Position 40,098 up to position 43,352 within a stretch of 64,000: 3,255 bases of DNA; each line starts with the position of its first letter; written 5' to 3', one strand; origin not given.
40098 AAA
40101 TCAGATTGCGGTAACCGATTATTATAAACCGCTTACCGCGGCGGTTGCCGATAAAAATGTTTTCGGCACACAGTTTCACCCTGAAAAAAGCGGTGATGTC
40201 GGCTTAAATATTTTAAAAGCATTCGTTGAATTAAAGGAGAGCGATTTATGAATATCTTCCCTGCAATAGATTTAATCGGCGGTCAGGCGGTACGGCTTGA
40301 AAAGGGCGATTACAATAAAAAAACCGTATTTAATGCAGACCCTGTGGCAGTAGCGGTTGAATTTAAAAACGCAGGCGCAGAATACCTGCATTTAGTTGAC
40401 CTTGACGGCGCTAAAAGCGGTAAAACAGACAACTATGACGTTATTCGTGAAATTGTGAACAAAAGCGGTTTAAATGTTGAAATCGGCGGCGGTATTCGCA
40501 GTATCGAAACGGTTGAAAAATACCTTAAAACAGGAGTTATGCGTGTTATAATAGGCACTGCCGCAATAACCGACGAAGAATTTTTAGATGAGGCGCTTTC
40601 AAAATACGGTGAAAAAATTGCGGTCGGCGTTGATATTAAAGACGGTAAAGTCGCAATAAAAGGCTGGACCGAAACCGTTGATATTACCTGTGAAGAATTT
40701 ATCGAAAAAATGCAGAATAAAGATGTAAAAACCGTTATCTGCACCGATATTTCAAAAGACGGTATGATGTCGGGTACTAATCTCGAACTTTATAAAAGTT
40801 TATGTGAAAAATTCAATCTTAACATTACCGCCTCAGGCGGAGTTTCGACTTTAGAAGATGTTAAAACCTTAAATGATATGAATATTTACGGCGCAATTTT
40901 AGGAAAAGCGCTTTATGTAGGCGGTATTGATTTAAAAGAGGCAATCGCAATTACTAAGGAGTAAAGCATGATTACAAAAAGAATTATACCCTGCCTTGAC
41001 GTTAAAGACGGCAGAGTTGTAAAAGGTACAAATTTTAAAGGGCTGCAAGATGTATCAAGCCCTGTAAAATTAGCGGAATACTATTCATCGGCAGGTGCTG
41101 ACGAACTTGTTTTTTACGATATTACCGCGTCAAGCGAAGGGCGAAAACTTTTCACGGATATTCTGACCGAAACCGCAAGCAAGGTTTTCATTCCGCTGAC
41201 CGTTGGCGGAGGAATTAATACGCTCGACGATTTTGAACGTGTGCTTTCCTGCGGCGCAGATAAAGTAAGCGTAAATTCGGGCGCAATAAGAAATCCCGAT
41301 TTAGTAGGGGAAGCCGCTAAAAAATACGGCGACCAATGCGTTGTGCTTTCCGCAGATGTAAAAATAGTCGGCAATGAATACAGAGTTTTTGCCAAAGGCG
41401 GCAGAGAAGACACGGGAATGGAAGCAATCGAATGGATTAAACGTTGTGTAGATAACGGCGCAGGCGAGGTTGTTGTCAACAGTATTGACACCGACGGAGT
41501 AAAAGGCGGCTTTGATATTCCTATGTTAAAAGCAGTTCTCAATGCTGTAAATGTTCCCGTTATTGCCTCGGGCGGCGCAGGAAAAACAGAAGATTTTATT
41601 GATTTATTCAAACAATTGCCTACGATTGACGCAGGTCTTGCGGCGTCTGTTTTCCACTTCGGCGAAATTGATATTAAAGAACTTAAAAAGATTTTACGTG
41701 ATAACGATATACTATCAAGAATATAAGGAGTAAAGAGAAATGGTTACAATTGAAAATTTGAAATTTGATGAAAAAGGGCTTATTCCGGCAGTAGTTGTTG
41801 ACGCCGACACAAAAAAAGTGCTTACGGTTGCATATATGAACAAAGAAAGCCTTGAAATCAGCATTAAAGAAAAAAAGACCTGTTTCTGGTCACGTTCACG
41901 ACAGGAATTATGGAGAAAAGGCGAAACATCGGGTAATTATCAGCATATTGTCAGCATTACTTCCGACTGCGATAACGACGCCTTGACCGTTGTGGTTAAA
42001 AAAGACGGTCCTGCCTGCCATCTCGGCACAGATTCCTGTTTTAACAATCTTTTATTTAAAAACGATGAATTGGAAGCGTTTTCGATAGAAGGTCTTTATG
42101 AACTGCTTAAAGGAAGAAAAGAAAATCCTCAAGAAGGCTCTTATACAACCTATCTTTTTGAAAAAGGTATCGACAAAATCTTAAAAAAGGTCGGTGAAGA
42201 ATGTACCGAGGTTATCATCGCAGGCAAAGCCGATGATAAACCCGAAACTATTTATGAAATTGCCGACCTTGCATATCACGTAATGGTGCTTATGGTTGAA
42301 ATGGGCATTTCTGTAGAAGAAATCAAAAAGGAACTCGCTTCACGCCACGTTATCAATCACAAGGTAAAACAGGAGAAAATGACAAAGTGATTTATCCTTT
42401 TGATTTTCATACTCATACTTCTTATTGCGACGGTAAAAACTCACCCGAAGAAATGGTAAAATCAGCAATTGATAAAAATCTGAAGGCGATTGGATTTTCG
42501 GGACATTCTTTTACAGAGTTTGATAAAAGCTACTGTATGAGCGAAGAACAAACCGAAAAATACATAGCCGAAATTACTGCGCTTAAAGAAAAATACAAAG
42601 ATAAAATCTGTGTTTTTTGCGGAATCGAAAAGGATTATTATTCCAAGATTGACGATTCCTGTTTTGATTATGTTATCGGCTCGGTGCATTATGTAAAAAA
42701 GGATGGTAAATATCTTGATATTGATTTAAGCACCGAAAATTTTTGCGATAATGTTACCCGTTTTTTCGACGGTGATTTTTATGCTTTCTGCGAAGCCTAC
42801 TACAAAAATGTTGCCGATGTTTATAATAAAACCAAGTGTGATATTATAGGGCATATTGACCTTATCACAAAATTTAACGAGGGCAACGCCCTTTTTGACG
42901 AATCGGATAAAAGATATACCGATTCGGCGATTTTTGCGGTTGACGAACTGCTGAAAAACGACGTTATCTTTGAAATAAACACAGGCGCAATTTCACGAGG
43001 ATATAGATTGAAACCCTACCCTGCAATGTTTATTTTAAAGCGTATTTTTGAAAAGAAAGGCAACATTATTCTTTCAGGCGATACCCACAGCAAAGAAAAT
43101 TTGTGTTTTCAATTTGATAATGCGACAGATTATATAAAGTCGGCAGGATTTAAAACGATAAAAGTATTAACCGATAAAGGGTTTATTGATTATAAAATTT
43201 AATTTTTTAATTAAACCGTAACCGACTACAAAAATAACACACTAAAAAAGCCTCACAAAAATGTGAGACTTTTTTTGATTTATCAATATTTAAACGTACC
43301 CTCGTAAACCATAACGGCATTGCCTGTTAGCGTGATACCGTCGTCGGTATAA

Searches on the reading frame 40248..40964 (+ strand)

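Call 37: search_protein_families(library=pfam, max_evalue=0.000001, proteins=[window:40248-40964:+])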
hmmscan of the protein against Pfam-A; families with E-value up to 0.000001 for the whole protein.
window:40248-40964:+ (238 aa): 1 family
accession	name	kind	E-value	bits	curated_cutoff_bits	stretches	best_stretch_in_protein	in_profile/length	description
PF00977.27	His_biosynth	-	2.9e-80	269.4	23.6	1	3-227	2-227/228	Histidine biosynthesis protein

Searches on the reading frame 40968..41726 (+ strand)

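Call 37: search_protein_families(library=pfam, max_evalue=0.000001, proteins=[window:40968-41726:+])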
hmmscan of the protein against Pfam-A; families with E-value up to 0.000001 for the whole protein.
window:40968-41726:+ (252 aa): 1 family
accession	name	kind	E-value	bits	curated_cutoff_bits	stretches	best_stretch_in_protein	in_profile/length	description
PF00977.27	His_biosynth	-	1.3e-77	260.7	23.6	1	5-235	1-228/228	Histidine biosynthesis protein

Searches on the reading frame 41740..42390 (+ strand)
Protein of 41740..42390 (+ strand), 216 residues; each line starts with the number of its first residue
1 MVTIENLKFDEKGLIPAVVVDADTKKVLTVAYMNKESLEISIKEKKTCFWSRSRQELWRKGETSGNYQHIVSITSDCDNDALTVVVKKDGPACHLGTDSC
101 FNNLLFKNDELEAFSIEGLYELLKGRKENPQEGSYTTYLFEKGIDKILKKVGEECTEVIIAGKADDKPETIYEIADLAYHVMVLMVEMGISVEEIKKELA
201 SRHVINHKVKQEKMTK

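Call 5: search_protein_families(library=pfam, proteins=[window:41740-42390:+])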
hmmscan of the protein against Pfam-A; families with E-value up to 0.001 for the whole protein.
window:41740-42390:+ (216 aa): 2 families
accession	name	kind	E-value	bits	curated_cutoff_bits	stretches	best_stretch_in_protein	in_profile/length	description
PF01502.23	PRA-CH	-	4.2e-33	113.5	27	1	30-102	2-74/74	Phosphoribosyl-AMP cyclohydrolase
PF01503.22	PRA-PH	-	2.7e-22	79.4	21.3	1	119-203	4-86/86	Phosphoribosyl-ATP pyrophosphohydrolase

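Call 6: search_protein_families(library=ncbifam, proteins=[window:41740-42390:+])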
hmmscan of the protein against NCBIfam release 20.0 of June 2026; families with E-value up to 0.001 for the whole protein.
window:41740-42390:+ (216 aa): 6 families
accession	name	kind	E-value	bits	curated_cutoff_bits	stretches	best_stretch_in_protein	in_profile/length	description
NF002747.0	PRK02759.1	equivalog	6.4e-78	261.1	187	1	3-203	6-205/208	bifunctional phosphoribosyl-AMP cyclohydrolase/phosphoribosyl-ATP diphosphatase HisIE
NF000768.0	PRK00051.1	equivalog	3.5e-43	146.3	126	1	4-105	13-114/131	phosphoribosyl-AMP cyclohydrolase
TIGR03188.1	histidine_hisI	equivalog_domain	1.3e-30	105.4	42.7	1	117-199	2-84/84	phosphoribosyl-ATP diphosphatase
NF001611.0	PRK00400.1-3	equivalog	6e-26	90.7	99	1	117-205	8-96/108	phosphoribosyl-ATP diphosphatase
NF001613.0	PRK00400.1-5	equivalog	4.3e-22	78.1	120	1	113-205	3-95/107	phosphoribosyl-ATP diphosphatase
NF001610.0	PRK00400.1-1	equivalog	1.9e-13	50.4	104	1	115-199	9-93/93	phosphoribosyl-ATP diphosphatase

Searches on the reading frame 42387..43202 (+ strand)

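Call 5: search_protein_families(library=pfam, proteins=[window:42387-43202:+])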
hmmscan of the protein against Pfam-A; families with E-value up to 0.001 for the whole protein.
window:42387-43202:+ (271 aa): 1 family
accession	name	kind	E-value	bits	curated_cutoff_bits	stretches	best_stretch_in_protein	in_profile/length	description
PF02811.25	PHP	-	1e-16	62.1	26.4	1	6-199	1-163/164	PHP domain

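Call 6: search_protein_families(library=ncbifam, proteins=[window:42387-43202:+])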
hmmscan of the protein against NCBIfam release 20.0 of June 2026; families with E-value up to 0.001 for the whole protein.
window:42387-43202:+ (271 aa): 14 families
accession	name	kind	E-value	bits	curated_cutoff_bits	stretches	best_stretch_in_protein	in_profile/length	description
TIGR01856.1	hisJ_fam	subfamily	1.6e-36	126.3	90.2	1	5-246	1-250/252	histidinol-phosphatase HisJ family protein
NF005596.0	PRK07328.1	subfamily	7.6e-34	117.3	202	1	4-263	3-260/269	histidinol-phosphatase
NF005996.1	PRK08123.1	equivalog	6.5e-28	97.7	133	1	6-245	2-260/262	histidinol-phosphatase HisJ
NF005235.0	PRK06740.1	equivalog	1.2e-12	48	442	1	74-263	140-323/335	histidinol phosphate phosphatase domain-containing protein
NF004086.0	PRK05588.1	equivalog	1.4e-09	38.4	321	1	5-257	2-243/255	histidinol phosphate phosphatase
NF006251.0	PRK08392.1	equivalog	1.5e-09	37.6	212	1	5-122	2-117/216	hypothetical protein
NF006375.0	PRK08609.1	equivalog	2.3e-08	33.1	426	1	6-102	338-439/571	DNA polymerase/3'-5' exonuclease PolX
NF005597.0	PRK07329.1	equivalog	5.7e-08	32.6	303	1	5-264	4-251/257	hypothetical protein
NF004981.0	PRK06361.1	equivalog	6.1e-06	25.7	117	1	5-81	2-70/217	histidinol phosphate phosphatase domain-containing protein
NF006702.0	PRK09248.1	domain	1e-05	25.2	264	0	2-263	2-223/246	PHP domain-containing protein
NF038032.1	CehA_McbA_metalo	domain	0.00011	21.7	80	1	3-41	3-41/315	CehA/McbA family metallohydrolase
NF005928.0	PRK07945.1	equivalog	0.00025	20.5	250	0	6-85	101-178/337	PHP domain-containing protein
NF047791.1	RNaseRnm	equivalog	0.00029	20.2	375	1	5-43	3-41/275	RNase RNM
NF045780.1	TrlF_fam_ATP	equivalog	0.00098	17.9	350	0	5-81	8-80/944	TrlF family AAA-like ATPase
